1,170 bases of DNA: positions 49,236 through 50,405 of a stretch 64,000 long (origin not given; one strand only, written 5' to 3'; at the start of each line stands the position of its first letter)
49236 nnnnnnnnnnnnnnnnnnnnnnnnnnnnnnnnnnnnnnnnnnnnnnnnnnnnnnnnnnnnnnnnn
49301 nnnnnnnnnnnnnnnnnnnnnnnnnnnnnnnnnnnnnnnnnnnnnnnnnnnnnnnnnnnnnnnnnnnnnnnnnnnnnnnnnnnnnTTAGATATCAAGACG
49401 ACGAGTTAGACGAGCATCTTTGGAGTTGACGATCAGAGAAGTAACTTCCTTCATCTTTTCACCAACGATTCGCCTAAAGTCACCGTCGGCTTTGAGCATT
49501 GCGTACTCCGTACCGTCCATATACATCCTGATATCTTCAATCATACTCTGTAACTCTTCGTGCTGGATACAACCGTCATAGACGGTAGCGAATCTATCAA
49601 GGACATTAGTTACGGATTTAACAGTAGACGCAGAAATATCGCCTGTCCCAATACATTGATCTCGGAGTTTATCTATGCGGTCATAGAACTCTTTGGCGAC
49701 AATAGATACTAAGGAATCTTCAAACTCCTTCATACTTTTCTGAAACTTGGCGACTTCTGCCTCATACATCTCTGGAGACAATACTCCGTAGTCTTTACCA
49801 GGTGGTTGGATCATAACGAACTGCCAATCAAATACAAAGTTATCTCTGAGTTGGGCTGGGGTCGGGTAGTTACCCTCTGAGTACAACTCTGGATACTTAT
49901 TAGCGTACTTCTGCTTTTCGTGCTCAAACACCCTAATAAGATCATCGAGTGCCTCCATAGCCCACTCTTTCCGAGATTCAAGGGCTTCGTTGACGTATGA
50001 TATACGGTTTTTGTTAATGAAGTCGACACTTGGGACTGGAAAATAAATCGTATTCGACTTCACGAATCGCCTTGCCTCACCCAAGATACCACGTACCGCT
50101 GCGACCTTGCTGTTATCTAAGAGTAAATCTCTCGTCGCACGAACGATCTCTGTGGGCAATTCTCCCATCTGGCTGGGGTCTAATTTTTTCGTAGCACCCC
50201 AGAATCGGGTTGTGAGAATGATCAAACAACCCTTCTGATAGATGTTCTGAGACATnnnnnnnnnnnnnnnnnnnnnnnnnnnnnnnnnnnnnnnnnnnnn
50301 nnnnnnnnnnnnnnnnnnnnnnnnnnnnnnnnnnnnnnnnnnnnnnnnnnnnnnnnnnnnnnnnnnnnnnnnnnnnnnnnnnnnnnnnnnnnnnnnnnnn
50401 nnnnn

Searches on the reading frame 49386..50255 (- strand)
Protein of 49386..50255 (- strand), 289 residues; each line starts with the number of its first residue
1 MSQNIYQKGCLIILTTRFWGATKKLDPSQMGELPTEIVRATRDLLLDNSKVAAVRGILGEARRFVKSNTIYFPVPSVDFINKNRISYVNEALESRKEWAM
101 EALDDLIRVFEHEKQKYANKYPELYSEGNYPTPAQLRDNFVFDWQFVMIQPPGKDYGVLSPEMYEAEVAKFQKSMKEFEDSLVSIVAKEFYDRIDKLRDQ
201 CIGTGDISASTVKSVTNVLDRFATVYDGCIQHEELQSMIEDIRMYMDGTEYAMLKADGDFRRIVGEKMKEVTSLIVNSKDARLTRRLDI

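Call 9: search_protein_families(library=pfam, max_evalue=0.01, proteins=[window:49386-50255:-])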
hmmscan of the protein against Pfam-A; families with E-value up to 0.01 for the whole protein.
window:49386-50255:- (289 aa): 2 families
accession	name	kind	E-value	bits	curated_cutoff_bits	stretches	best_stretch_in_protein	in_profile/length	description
PF11348.13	DUF3150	-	2.8e-07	30.6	24.9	1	10-188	5-187/257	Protein of unknown function (DUF3150)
PF19174.5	DUF5856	-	0.0053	18.2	34.6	0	196-252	38-93/94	Family of unknown function (DUF5856)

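Call 10: search_protein_families(library=phrogs, max_evalue=0.001, proteins=[window:49386-50255:-])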
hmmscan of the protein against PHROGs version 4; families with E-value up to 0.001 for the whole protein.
window:49386-50255:- (289 aa): 1 family
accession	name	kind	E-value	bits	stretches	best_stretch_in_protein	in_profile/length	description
phrog_10111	-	unknown function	0.00015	22.3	0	170-224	97-151/210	-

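Call 31: find_related_loci(query=A1, collection=metagenome_contigs, flank=10000)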
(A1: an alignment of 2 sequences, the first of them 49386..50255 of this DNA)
Query A1 (289 aa) in metagenome_contigs; peptide patterns used: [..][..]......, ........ (x = any residue, [..] = any of these).
169 stretches matched a pattern; 2 encode a relative of the query (tblastn E <= 1e-3); 2 distinct loci.
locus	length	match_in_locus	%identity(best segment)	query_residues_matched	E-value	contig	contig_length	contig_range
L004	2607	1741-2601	71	3-289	6e-158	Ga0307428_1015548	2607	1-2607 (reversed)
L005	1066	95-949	67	5-289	1e-151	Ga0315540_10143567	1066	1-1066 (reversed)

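Call 32: find_related_loci(query=A1, collection=viral_contigs, flank=10000)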
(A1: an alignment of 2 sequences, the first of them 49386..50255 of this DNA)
Query A1 (289 aa) in viral_contigs; peptide patterns used: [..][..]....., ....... (x = any residue, [..] = any of these).
335 stretches matched a pattern; 1 encode a relative of the query (tblastn E <= 1e-3); 1 distinct loci.
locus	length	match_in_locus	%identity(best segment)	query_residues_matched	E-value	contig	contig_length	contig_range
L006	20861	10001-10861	66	2-289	8e-134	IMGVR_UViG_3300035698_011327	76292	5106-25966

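Call 83: search_protein_families(library=pfam, max_evalue=0.1, proteins=[L006:16178-16963:+, L006:14554-14778:+, L006:15271-15489:+, L006:16984-17157:+])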
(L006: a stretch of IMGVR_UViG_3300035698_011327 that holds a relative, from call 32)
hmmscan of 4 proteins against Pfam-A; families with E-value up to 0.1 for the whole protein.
L006:16178-16963:+ (261 aa): 1 family
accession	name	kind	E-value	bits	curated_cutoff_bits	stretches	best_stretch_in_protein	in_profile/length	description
PF10826.14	DUF2551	-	0.0046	17.6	23.4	1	91-158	9-76/83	Protein of unknown function (DUF2551)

L006:14554-14778:+ (74 aa): 0 families

L006:15271-15489:+ (72 aa): 0 families

L006:16984-17157:+ (57 aa): 1 family
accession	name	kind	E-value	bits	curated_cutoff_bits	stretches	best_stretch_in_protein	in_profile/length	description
PF16866.11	PHD_4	-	0.063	13.7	30.6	1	3-29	21-45/65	PHD-finger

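Call 84: search_protein_families(library=ncbifam, max_evalue=0.01, proteins=[L006:16178-16963:+])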
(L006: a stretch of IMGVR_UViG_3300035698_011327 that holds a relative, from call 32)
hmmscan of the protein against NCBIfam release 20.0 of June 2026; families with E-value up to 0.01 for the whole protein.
L006:16178-16963:+ (261 aa): 0 families
